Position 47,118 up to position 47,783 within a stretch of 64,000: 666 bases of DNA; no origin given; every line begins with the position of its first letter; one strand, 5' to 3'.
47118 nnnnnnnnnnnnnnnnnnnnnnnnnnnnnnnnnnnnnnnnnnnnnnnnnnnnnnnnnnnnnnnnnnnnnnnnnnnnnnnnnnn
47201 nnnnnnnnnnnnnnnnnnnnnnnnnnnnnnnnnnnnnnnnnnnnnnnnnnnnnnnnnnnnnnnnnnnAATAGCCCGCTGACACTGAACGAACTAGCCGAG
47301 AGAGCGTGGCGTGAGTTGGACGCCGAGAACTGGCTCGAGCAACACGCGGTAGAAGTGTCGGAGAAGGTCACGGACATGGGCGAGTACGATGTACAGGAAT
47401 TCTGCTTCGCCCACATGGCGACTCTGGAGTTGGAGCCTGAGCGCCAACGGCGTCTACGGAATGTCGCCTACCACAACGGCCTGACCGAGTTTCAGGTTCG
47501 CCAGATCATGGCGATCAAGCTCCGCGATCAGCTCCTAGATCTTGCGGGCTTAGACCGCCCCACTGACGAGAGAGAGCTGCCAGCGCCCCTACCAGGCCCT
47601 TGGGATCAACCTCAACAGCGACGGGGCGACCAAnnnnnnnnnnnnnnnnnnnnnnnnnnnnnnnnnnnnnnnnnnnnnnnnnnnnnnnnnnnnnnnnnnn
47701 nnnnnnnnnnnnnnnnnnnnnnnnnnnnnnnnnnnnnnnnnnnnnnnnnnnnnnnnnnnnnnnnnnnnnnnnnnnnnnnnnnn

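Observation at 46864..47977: uORF, membrane-anchored repeat protein and small GIY-YIG-like protein translationally coupled: candidate two-gene defence or abortive-infection-like module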

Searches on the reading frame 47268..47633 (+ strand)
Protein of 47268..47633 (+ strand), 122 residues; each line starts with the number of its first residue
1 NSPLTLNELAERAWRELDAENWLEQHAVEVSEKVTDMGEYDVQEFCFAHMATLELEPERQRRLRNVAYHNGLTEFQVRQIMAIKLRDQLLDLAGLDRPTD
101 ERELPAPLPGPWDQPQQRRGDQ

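Call 37: find_homologous_proteins(query=A3, max_evalue=0.01)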
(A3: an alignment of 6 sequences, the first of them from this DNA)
Query A3 (6 sequences) (122 aa, profile of the alignment): 44 proteins with E <= 0.01 among 5787 candidates.
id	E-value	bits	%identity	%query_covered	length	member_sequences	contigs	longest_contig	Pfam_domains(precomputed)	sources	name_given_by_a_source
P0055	2.0e-61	223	73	100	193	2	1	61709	-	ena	-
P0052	1.9e-58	214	91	100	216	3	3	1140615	-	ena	-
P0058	1.2e-50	189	45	98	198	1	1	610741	-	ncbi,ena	-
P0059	3.7e-46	174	46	100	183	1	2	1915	-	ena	-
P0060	1.9e-40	156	48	98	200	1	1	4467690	-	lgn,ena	-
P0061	6.0e-36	141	59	74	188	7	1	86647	-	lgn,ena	-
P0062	4.2e-34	135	42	80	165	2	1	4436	-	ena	-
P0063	4.2e-33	132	60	73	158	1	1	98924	-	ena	-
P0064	2.4e-22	97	38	80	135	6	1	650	-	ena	-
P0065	4.5e-21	93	37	80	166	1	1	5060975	-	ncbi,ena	-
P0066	2.1e-20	91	36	74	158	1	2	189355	-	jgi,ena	-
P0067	2.4e-19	88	34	82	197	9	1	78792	-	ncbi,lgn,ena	-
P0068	2.6e-19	88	37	74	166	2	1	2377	-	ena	-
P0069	4.8e-19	87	36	77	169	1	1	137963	-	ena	-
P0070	2.2e-18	84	32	74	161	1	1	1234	-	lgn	-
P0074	3.8e-17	81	37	80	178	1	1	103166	-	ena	-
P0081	3.8e-15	74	37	75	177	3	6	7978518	-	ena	-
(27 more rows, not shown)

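Call 39: find_encoding_contigs(protein=P0067, flank=5000, max_places=3)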
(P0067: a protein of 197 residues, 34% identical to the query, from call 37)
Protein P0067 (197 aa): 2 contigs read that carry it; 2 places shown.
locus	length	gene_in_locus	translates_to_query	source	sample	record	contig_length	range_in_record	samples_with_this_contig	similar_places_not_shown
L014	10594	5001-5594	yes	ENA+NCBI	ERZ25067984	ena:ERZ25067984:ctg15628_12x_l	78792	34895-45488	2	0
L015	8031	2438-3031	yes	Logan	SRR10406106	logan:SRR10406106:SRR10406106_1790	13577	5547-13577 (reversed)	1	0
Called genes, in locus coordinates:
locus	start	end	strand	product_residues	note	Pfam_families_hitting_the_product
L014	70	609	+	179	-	-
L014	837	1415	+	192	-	-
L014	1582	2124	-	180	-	-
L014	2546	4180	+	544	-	-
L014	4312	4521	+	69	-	-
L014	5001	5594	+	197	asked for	-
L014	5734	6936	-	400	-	PF13191:AAA_16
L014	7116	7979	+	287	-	PF22622:MFE-2_hydrat-2_N, PF13452:FAS1_DH_region (faint), PF01575:MaoC_dehydratas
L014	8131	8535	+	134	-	PF01042:Ribonuc_L-PSP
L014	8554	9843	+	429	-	PF01979:Amidohydro_1, PF07969:Amidohydro_3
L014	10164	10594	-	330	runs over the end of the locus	PF02733:Dak1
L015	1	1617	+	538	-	?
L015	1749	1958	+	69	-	-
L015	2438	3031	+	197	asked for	-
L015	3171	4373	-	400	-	PF13191:AAA_16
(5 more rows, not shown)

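Call 40: find_encoding_contigs(protein=P0065, flank=5000, max_places=2)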
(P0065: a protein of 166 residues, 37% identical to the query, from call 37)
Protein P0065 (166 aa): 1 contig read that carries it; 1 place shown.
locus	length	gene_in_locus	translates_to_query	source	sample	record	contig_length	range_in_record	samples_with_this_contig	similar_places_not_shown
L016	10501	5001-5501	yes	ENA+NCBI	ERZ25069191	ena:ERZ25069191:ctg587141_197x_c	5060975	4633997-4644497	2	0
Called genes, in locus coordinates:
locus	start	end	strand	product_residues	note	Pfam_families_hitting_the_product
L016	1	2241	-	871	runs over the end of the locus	PF00775:Dioxygenase_C (faint), PF02369:Big_1 (faint), PF15976:CooC_C (faint), PF10670:DUF4198 (faint), PF13620:CarboxypepD_reg (weak), PF13715:CarbopepD_reg_2 (faint), PF20598:DUF6795 (faint), PF13620:CarboxypepD_reg, +2 more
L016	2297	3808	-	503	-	PF01425:Amidase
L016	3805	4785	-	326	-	PF00135:COesterase, PF02230:Abhydrolase_2 (faint), PF20434:BD-FAE, PF07859:Abhydrolase_3, PF01738:DLH (faint), PF00326:Peptidase_S9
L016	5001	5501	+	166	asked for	-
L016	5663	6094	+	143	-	PF13551:HTH_29, PF13565:HTH_32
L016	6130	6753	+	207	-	PF13358:DDE_3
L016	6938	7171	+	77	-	-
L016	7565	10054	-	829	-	PF02515:CoA_transf_3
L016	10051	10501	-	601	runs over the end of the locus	PF00144:Beta-lactamase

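Call 41: find_encoding_contigs(protein=P0081, flank=5000, max_places=3)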
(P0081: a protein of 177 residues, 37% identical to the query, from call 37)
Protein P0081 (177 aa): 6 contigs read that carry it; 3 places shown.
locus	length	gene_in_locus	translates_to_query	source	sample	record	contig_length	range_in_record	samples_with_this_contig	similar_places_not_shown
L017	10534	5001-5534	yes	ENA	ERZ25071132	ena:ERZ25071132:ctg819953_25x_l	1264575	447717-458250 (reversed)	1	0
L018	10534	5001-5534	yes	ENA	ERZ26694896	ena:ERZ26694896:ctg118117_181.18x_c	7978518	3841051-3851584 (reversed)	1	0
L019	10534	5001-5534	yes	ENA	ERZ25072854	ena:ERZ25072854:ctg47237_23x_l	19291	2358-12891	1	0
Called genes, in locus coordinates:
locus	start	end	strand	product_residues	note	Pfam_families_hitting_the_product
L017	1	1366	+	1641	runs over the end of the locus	-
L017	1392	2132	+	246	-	-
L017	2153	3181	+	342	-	-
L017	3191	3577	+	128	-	PF13665:Tox-PAAR-like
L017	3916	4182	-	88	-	-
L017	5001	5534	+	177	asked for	-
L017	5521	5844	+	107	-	-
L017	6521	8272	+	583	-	PF03747:ADP_ribosyl_GH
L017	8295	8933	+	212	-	PF28527:DUF8425 (weak)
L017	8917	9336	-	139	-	-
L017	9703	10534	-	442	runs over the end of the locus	PF13173:AAA_14, PF13635:DUF4143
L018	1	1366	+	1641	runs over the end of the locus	-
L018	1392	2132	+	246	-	-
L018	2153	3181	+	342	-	-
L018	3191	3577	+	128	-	PF13665:Tox-PAAR-like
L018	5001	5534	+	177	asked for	-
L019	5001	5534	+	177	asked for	-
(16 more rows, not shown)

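Call 53: search_dna_similar(query=P0074, collection=plasmids, mode=protein, max_evalue=0.001)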
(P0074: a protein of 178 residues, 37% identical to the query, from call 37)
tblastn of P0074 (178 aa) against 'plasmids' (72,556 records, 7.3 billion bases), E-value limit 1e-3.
No match.

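Call 55: search_protein_families(library=pfam, proteins=[L017:5521-5841:+, L017:5001-5531:+], max_evalue=0.1)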
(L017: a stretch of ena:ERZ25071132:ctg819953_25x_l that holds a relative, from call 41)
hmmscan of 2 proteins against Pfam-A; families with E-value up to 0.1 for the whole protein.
L017:5521-5841:+ (107 aa): 1 family
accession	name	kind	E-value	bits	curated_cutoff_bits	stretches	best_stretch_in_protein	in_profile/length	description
PF01541.30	GIY-YIG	-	0.047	14.4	22.6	1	46-101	13-67/78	GIY-YIG catalytic domain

L017:5001-5531:+ (177 aa): 0 families

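Call 72: find_related_loci(query=A6, collection=metagenome_contigs, flank=3000)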
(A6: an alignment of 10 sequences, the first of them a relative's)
Query A6 (178 aa) in metagenome_contigs; peptide patterns used: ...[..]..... (x = any residue, [..] = any of these).
52 stretches matched a pattern, but none encodes a relative of the query by tblastn (E <= 1e-3).

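Call 85: find_encoding_contigs(protein=P0060, flank=5000, max_places=2)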
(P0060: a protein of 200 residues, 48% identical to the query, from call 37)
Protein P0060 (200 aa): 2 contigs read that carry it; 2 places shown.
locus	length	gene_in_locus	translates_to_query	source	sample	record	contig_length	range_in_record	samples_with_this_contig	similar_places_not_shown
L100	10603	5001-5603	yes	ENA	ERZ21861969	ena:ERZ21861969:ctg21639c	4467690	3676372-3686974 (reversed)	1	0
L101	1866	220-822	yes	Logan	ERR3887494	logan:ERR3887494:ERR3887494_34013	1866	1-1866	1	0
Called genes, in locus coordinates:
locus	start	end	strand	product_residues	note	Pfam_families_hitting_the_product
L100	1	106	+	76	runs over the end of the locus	PF00550:PP-binding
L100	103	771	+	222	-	PF04028:DUF374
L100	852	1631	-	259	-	PF03400:DDE_Tnp_IS1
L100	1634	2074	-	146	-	-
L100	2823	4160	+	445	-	PF13688:Reprolysin_5 (faint)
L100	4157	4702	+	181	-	-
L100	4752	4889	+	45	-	-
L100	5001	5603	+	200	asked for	-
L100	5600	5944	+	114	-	-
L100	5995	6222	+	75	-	-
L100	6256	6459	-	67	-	-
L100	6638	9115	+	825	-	-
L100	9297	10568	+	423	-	-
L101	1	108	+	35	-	?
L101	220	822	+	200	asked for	-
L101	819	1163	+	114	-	-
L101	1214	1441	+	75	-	-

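Call 96: search_protein_families(library=phrogs, proteins=[L017:5521-5841:+], max_evalue=0.1)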
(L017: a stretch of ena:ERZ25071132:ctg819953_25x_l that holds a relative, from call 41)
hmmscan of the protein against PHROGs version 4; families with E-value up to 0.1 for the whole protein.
L017:5521-5841:+ (107 aa): 0 families

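Call 98: search_solved_structures(query=L017:5521-5841:+, max_evalue=10)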
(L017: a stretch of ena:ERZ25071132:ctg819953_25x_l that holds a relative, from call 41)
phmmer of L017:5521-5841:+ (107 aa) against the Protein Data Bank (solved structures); distinct sequences matched with E-value up to 10: 1.
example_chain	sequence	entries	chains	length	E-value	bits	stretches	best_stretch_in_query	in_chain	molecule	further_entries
7wff_b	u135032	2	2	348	0.84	13.3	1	33-72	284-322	Photosynthetic NDH subunit of subcomplex B 2, chloroplastic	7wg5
